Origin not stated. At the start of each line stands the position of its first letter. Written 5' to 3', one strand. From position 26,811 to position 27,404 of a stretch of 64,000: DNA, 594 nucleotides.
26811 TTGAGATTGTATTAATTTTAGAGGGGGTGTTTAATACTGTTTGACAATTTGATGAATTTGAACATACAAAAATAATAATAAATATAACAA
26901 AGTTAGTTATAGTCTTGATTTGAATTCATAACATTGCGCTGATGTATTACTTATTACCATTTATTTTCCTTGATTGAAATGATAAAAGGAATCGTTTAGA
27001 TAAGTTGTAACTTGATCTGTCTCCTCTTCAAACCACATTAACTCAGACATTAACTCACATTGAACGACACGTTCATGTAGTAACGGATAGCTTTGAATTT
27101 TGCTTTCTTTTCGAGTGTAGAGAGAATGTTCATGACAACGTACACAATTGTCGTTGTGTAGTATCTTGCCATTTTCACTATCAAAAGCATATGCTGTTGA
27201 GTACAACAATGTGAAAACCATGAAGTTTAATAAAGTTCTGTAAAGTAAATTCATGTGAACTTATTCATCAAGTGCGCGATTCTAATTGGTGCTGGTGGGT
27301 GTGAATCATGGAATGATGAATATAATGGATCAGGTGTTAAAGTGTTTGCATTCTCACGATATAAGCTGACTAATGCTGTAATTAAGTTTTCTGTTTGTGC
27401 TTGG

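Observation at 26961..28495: Ste24-like M48 membrane protease translationally coupled to a small secreted CxxCH protein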

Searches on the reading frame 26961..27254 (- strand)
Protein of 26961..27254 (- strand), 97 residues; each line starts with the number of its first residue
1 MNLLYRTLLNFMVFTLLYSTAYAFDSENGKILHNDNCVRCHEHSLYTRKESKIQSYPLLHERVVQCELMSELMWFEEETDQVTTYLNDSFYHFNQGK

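Call 3: search_protein_families(library=pfam, proteins=[window:26961-27254:-], max_evalue=1)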
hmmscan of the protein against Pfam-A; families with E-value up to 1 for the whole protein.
window:26961-27254:- (97 aa): 0 families
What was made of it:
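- It is short, it has no Pfam hit (call 3), and the genome is AT-rich.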

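Call 4: search_protein_families(library=ncbifam, proteins=[window:26961-27254:-], max_evalue=1)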
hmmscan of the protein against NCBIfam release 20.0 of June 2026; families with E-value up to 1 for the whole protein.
window:26961-27254:- (97 aa): 2 families
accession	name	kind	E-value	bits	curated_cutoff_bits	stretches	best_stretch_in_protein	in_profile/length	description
NF045930.1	Cytc6PetJCyano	equivalog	0.00028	20.8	135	1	8-42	9-44/110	cytochrome c6 PetJ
NF053802.1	FPM13_fam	exception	0.063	13.4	210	1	6-56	3-55/113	FPM13 family metalloprotein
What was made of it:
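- A weak NCBIfam hit to a metalloprotein family, FPM13, scored E=0.063, far below its cut-off (call 4).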

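Call 5: find_homologous_proteins(query=window:26961-27254:-, max_evalue=0.01)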
Query window:26961-27254:- (97 aa): 5 proteins with E <= 0.01 among 5 candidates.
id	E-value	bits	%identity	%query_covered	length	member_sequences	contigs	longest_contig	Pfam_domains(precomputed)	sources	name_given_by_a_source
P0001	3.6e-59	215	99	100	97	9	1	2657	-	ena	-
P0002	2.2e-43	164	75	100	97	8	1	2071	-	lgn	-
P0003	6.7e-34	134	68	81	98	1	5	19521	-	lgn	-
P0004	2.1e-33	132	68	81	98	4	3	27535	-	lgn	-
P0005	2.7e-31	125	61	91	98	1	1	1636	-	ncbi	-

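Call 7: find_encoding_contigs(protein=P0004, flank=6000, max_places=4)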
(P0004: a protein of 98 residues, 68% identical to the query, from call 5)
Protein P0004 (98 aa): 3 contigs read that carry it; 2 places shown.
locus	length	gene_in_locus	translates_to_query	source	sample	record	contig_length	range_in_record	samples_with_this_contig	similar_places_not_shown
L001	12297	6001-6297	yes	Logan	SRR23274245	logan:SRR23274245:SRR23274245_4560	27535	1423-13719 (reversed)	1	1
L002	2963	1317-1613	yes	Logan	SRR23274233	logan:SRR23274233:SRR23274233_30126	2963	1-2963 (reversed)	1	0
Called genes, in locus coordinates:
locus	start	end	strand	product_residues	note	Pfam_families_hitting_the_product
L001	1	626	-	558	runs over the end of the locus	PF02518:HATPase_c, PF13589:HATPase_c_3, PF01119:DNA_mis_repair, PF08676:MutL_C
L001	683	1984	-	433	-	PF11741:AMIN, PF01520:Amidase_3, PF01476:LysM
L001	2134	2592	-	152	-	PF02367:TsaE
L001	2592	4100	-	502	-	PF03853:YjeF_N, PF01256:Carb_kinase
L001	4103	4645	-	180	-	PF00929:RNase_T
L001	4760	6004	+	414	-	PF16491:Peptidase_M48_N, PF01435:Peptidase_M48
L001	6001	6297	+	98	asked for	-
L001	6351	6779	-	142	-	PF07238:PilZ (weak)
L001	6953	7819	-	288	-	PF00892:EamA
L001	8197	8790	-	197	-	PF21176:RecR_HhH, PF01751:Toprim, PF13662:Toprim_4, PF21175:RecR_C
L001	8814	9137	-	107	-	PF02575:YbaB_DNA_bd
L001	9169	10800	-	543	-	PF05496:RuvB_N (weak), PF07728:AAA_5 (faint), PF13191:AAA_16 (weak), PF13177:DNA_pol3_delta2, PF00004:AAA, PF22608:DNAX_ATPase_lid, PF12169:DNA_pol3_gamma3, PF12170:DNA_pol3_tau_5, +1 more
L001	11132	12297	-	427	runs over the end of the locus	PF00202:Aminotran_3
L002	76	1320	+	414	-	PF16491:Peptidase_M48_N, PF01435:Peptidase_M48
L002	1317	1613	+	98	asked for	-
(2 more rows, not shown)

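Call 9: find_related_loci(query=A1, collection=genome_contigs, flank=6000)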
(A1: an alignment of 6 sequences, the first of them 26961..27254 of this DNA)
Query A1 (97 aa) in genome_contigs; peptide patterns used: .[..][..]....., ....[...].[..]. (x = any residue, [..] = any of these).
39 stretches matched a pattern; 18 encode a relative of the query (tblastn E <= 1e-3); 18 distinct loci.
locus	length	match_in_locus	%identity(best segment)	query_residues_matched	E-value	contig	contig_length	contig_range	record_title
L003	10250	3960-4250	73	1-97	2e-48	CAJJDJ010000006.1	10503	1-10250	MAG: Thiotrichaceae bacterium UBA7359 isolate FRAM18_bin315 genome assembly, contig: FRAM18_bin315-6, whole genome shotg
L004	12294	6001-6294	61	1-97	3e-39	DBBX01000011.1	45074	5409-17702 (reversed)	MAG TPA_asm: Thiotrichaceae bacterium UBA973 UBA973_contig_7120, whole genome shotgun sequence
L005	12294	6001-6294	60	1-97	1e-37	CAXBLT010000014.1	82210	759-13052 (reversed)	MAG TPA_asm: uncultured Gammaproteobacteria bacterium isolate ERR2762121_binner13_Refined_69 genome assembly, contig: ER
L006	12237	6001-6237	70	19-97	2e-37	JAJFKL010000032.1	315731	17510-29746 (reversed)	MAG: Gammaproteobacteria bacterium isolate OFTM147 OFTM147_31, whole genome shotgun sequence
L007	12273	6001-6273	60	7-97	4e-37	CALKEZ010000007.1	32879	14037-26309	MAG: uncultured Gammaproteobacteria bacterium isolate S2_Bin_METABAT__254_1 genome assembly, contig: c_000004028929, who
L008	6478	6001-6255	61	13-97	8e-36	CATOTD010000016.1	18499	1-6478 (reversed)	MAG: uncultured Gammaproteobacteria bacterium isolate c9384745-b4ed-45cf-9858-4c0dbdcb8ef8 genome assembly, contig: cont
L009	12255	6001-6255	61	13-97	8e-36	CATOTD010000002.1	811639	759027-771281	MAG: uncultured Gammaproteobacteria bacterium isolate c9384745-b4ed-45cf-9858-4c0dbdcb8ef8 genome assembly, contig: cont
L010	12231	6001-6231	69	21-97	2e-35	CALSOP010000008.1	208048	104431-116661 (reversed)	MAG: uncultured Gammaproteobacteria bacterium isolate B_MB66 genome assembly, contig: contig_20668_B_MB66, whole genome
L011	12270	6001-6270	57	8-97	2e-34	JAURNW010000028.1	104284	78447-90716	MAG: Gammaproteobacteria bacterium isolate SFB_Poly_Co_19 k141_2267860, whole genome shotgun sequence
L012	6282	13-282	54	8-97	1e-32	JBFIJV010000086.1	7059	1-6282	MAG: Gammaproteobacteria bacterium isolate Mix_sand11.2021.09.Z.94 k141_1656726_length_7059_cov_42.4215, whole genome sh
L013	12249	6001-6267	55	11-97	1e-29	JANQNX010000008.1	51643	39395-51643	MAG: Gammaproteobacteria bacterium isolate IP29b_bin.112 k99_3001319, whole genome shotgun sequence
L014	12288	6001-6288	49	1-97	5e-28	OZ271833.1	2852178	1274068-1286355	MAG: Gammaproteobacteria bacterium isolate 2a44d175-53db-4dc9-9779-4eb4755af345 genome assembly, chromosome: 1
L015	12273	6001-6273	49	7-97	2e-27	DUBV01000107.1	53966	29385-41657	MAG TPA_asm: Thiotrichaceae bacterium isolate UWMA-0311 NODE_903_length_53966_cov_0.552954, whole genome shotgun sequenc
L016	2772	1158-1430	49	7-97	5e-27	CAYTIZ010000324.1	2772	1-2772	MAG TPA_asm: uncultured Enterobacteriaceae bacterium isolate SRP215229_co1_1 genome assembly, contig: NODE_32002_length_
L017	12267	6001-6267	49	5-93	2e-26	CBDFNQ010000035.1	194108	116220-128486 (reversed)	MAG: Gammaproteobacteria bacterium isolate 82f50fbc-aeb5-4c25-aad8-d745897ec859 genome assembly, contig: contig_35, whol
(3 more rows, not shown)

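Call 13: search_solved_structures(query=A1, max_evalue=10, show_alignments=3)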
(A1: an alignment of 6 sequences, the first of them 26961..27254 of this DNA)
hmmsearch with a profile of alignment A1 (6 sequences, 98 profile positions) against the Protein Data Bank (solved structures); distinct sequences matched with E-value up to 10: 10.
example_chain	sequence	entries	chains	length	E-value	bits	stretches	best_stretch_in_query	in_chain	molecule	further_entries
8qjg_A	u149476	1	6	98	0.017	18.4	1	8-55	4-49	Lipoprotein cytochrome c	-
7y5e_GN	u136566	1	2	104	0.17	15.2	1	9-44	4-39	Cytochrome c6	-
8yts_A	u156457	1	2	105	0.25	14.6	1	14-43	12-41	Cytochrome C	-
8qk0_A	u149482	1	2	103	0.45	13.9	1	8-48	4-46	Lipoprotein cytochrome c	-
8qj6_A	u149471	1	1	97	0.48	13.8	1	8-48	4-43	Lipoprotein cytochrome c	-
4xxl_A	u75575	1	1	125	1.2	12.5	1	11-44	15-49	Cytochrome c class I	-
4h0k_A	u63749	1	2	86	1.9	11.8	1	26-45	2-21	Cytochrome c6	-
4lji_A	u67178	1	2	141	1.9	11.8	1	23-42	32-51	Cytochrome c-550-like protein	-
9krr_A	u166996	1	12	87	2.1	11.7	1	26-57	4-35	Cytochrome c6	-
6i5b_A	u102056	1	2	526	9.5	9.6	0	17-55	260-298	Uncharacterized protein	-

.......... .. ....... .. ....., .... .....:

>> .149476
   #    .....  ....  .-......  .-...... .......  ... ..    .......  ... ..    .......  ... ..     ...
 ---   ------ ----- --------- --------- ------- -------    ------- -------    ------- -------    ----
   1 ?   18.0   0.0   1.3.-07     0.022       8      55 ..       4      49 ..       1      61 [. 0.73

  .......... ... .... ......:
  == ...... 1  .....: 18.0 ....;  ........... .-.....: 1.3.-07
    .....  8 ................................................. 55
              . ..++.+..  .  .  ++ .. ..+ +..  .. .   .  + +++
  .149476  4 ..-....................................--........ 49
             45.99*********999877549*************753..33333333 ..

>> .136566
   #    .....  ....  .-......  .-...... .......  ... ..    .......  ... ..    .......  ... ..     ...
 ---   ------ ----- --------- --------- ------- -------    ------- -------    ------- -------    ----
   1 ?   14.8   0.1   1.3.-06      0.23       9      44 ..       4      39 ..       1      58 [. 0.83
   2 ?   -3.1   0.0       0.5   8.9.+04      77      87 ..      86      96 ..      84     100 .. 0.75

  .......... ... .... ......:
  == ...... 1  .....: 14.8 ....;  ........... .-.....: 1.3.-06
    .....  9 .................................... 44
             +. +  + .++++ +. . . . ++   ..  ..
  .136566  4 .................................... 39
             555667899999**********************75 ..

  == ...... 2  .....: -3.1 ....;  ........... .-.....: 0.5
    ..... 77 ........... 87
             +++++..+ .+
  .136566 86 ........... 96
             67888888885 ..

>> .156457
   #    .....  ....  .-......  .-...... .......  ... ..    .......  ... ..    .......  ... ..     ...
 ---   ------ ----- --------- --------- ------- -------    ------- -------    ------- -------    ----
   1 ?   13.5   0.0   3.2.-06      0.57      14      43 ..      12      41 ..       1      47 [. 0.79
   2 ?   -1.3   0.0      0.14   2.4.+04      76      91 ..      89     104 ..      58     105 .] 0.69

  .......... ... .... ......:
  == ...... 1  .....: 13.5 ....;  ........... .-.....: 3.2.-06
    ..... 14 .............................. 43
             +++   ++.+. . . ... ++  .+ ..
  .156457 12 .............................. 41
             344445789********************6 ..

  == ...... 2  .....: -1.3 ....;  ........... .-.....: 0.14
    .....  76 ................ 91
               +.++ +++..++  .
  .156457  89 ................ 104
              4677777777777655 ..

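Call 14: search_protein_representatives(alignment_id=A1)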
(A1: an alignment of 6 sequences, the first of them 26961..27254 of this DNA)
Query: 6 sequences, 98 profile positions. Proteins with E-value up to 0.001 (for the whole library): 1242; up to 1e-10: 326; up to 1e-30: 2. The best 150 are listed.
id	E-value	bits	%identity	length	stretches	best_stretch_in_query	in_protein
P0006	3.4e-36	139.4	-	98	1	1-98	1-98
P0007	7.6e-31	122.2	-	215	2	27-96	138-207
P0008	1.0e-25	105.7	-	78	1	31-90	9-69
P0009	8.6e-25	102.8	-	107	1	9-95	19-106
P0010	1.9e-24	101.7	-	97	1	9-96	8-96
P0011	3.9e-23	97.5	-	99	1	7-95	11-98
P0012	5.1e-23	97.1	-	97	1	11-95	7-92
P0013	7.3e-23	96.6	-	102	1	7-94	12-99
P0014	9.8e-23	96.2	-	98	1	1-96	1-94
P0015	7.6e-22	93.3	-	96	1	16-96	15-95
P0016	1.1e-21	92.8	-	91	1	11-95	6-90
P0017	1.4e-20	89.3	-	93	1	12-94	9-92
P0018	4.7e-20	87.6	-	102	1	5-97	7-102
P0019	5.0e-20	87.5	-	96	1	11-96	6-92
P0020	5.9e-20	87.3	-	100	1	8-95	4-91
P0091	2.5e-15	72.4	-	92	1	8-94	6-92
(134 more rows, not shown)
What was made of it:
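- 26961..27254 (-): Precursor of a small periplasmic monohaem class I c-type cytochrome (97 aa; the mature protein is about 74 aa). Family of 1,242 clusters (call 14).
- Checked: A profile search found 1,242 clusters at E<=1e-3 (call 14).
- Cytochrome family: 1,242 clusters at E<=1e-3 (call 14).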

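Call 16: predict_structure(alignment_id=A1)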
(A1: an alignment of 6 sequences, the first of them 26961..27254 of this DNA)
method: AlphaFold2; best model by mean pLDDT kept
length: 97 residues; sequences in the alignment: 6
mean_pLDDT: 47.2   pTM: 0.25
mean pLDDT of the five models: 47.2, 43.6, 43.2, 42.4, 38.4
residues with pLDDT >= 90: 0; 70-90: 9; 50-70: 18; < 50: 70
segments of 3 or more residues with pLDDT < 50: 19-64, 71-79, 81-83, 89-97
pLDDT, mean of each block of 10 residues (from residue 1): 75 55 40 45 35 38 50 46 49 37
secondary structure, 60 per line:
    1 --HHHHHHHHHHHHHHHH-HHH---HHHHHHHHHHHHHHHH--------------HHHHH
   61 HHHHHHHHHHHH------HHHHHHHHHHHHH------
elements in order: H3-18 H26-41 H56-72 H79-91
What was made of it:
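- Tried and rejected: The first AF2 run, with six close sequences, gave pLDDT 47 and was discarded (call 16).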

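Call 19: find_homologous_proteins(query=A2, max_evalue=0.00001)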
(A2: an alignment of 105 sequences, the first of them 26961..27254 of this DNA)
Query A2 (105 sequences) (97 aa, profile of the alignment): 142 proteins with E <= 0.00001 among 982 candidates; the best 120 are listed.
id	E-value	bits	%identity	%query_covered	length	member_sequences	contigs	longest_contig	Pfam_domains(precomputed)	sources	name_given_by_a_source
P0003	1.6e-29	119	68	81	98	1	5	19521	-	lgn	-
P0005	2.8e-29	119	61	91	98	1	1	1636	-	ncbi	-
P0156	4.3e-29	118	36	90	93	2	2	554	-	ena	-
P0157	4.9e-29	118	46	65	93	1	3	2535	-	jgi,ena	jgi:mono/diheme cytochrome c family protein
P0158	6.9e-29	117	43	70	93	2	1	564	-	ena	-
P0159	9.3e-29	117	58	93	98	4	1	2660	-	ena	-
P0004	9.7e-29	117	68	81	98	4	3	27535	-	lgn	-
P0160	1.1e-28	117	57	100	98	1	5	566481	-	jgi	jgi:mono/diheme cytochrome c family protein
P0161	1.9e-28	116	40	85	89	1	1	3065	-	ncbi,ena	-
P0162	3.3e-28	115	42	81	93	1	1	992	PF13442.12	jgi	jgi:mono/diheme cytochrome c family protein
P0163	3.3e-28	115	45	90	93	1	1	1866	-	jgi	jgi:CxxC motif-containing protein (DUF1111 family)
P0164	3.5e-28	115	37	90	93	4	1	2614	-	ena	-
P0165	5.5e-28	115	41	92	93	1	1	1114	-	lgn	-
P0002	5.5e-28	115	75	100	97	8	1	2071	-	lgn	-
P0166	1.1e-27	114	34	91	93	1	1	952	PF13442.12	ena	-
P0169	1.6e-27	113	36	91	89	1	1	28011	PF13442.12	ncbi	-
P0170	1.9e-27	113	37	78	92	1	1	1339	PF13442.12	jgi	jgi:mono/diheme cytochrome c family protein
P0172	2.5e-27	112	38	80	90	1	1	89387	-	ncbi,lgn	-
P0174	3.9e-27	112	41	70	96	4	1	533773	-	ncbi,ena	-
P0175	9.6e-27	111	35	94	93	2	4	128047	-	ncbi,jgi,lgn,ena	ncbi:MAG: cytochrome c [Gammaproteobacteria bacterium]|jgi:cytochrome c553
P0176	1.3e-26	110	37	94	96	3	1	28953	PF13442.12,PF00034.27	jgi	jgi:mono/diheme cytochrome c family protein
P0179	2.3e-26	109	41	96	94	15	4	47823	-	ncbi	-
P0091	3.8e-26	109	30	96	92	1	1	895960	-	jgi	jgi:mono/diheme cytochrome c family protein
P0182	4.9e-26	108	38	87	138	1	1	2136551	-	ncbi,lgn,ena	-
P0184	7.4e-26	108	41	88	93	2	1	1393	PF13442.12,PF00034.27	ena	-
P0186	1.1e-25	107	38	91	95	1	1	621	PF13442.12,PF00034.27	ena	-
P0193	7.8e-25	104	36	86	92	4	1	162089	-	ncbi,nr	ncbi:MAG: cytochrome c [Thiogranum sp.]|nr:cytochrome c [Thiogranum sp.]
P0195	1.7e-24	103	39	72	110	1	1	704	PF13442.12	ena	-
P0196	2.0e-24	103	31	97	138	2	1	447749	-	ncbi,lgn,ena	-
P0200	6.8e-24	101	32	88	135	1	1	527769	-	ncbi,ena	-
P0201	7.5e-24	101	36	95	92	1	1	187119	-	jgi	jgi:mono/diheme cytochrome c family protein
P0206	2.8e-23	99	38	77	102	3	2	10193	PF13442.12,PF00034.27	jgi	-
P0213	5.1e-23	99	37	73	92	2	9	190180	-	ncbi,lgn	-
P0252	5.4e-21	92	28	79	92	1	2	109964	-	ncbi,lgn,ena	-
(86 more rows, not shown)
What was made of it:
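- On Class I c-type cytochrome: A minority of family members carry precomputed PF13442 or PF00034 hits (call 19).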

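Call 20: find_encoding_contigs(protein=P0193, flank=5000, max_places=1)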
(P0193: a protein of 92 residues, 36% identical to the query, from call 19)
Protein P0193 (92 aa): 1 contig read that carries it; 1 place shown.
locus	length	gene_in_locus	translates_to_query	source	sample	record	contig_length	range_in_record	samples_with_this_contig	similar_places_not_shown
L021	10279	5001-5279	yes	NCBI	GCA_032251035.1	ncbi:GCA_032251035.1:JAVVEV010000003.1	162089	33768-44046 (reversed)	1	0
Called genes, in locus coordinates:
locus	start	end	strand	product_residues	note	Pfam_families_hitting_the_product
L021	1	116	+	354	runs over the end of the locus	PF01565:FAD_binding_4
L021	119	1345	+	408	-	PF00037:Fer4 (faint), PF12837:Fer4_6 (faint), PF12838:Fer4_7, PF13183:Fer4_8, PF13237:Fer4_10 (weak), PF13484:Fer4_16 (weak), PF13534:Fer4_17, PF02754:CCG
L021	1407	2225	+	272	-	PF00581:Rhodanese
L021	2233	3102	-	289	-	PF00892:EamA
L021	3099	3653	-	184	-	PF00929:RNase_T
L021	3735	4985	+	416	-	PF16491:Peptidase_M48_N, PF05569:Peptidase_M56 (weak), PF01435:Peptidase_M48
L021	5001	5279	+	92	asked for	-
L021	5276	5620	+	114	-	PF01329:Pterin_4a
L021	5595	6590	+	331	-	PF03193:RsgA_GTPase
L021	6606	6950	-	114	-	PF11969:DcpS_C, PF01230:HIT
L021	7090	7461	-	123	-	-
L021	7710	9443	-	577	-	PF00654:Voltage_CLC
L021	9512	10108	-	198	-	PF21176:RecR_HhH, PF01751:Toprim, PF13662:Toprim_4, PF21175:RecR_C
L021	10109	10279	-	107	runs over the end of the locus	PF02575:YbaB_DNA_bd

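Call 21: find_encoding_contigs(protein=P0175, flank=5000, max_places=1)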
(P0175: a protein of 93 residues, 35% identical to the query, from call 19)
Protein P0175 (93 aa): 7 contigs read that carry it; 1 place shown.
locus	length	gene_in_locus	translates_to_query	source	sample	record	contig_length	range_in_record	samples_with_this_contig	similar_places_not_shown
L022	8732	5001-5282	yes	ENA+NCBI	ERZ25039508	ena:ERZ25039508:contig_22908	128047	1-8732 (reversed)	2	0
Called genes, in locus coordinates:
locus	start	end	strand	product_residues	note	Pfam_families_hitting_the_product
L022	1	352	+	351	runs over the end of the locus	PF01565:FAD_binding_4, PF02913:FAD-oxidase_C (weak)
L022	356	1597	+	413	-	PF00037:Fer4 (faint), PF12837:Fer4_6 (faint), PF12838:Fer4_7, PF13183:Fer4_8, PF13237:Fer4_10 (weak), PF13484:Fer4_16 (weak), PF13534:Fer4_17, PF02754:CCG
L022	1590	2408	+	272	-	PF00581:Rhodanese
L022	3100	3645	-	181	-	PF00929:RNase_T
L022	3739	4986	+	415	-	PF16491:Peptidase_M48_N, PF01435:Peptidase_M48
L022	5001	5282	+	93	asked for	-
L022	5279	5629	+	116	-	PF01329:Pterin_4a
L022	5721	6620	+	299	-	PF03193:RsgA_GTPase, PF01926:MMR_HSR1 (weak)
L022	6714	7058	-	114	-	PF11969:DcpS_C, PF01230:HIT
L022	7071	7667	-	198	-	PF21176:RecR_HhH, PF01751:Toprim, PF13662:Toprim_4, PF21175:RecR_C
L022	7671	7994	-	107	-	PF02575:YbaB_DNA_bd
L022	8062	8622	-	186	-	PF12170:DNA_pol3_tau_5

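Call 22: find_encoding_contigs(protein=P0182, flank=5000, max_places=1)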
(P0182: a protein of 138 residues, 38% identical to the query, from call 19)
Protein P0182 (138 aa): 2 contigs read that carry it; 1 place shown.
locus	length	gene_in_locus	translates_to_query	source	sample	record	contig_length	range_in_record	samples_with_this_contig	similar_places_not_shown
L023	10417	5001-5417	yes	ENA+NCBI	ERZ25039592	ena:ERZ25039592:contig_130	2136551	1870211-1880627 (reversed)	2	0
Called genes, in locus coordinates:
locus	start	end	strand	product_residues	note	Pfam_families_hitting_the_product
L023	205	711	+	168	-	PF02075:RuvC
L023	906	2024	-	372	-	PF01757:Acyl_transf_3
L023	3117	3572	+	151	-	PF02627:CMD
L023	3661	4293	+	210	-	PF01330:RuvA_N, PF14520:HHH_5, PF07499:RuvA_C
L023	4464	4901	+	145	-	-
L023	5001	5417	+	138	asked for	-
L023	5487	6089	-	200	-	PF03729:DUF308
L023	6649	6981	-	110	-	-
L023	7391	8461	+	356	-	PF01058:Oxidored_q6, PF14720:NiFe_hyd_SSU_C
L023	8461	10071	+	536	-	PF27537:HoxH, PF00374:NiFeSe_Hases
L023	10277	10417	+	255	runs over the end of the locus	PF01292:Ni_hydr_CYTB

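Call 23: find_encoding_contigs(protein=P0091, flank=5000, max_places=1)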
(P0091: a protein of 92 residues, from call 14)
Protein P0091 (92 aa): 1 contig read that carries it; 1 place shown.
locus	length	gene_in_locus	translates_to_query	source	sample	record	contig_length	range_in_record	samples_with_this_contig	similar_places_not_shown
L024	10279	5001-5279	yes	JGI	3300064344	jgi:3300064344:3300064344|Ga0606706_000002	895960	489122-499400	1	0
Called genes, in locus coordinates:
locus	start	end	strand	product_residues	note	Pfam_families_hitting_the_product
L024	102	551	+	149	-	PF08327:AHSA1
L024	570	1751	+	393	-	PF04303:PrpF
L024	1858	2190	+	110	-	-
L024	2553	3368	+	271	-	PF13391:HNH_2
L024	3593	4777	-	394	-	PF11249:DUF3047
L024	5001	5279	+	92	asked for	-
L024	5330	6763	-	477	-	PF00392:GntR, PF00155:Aminotran_1_2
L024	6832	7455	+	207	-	PF01810:LysE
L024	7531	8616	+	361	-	PF04536:TPM_phosphatase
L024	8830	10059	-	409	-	PF09995:MPAB_Lcp_cat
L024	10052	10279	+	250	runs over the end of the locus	PF00440:TetR_N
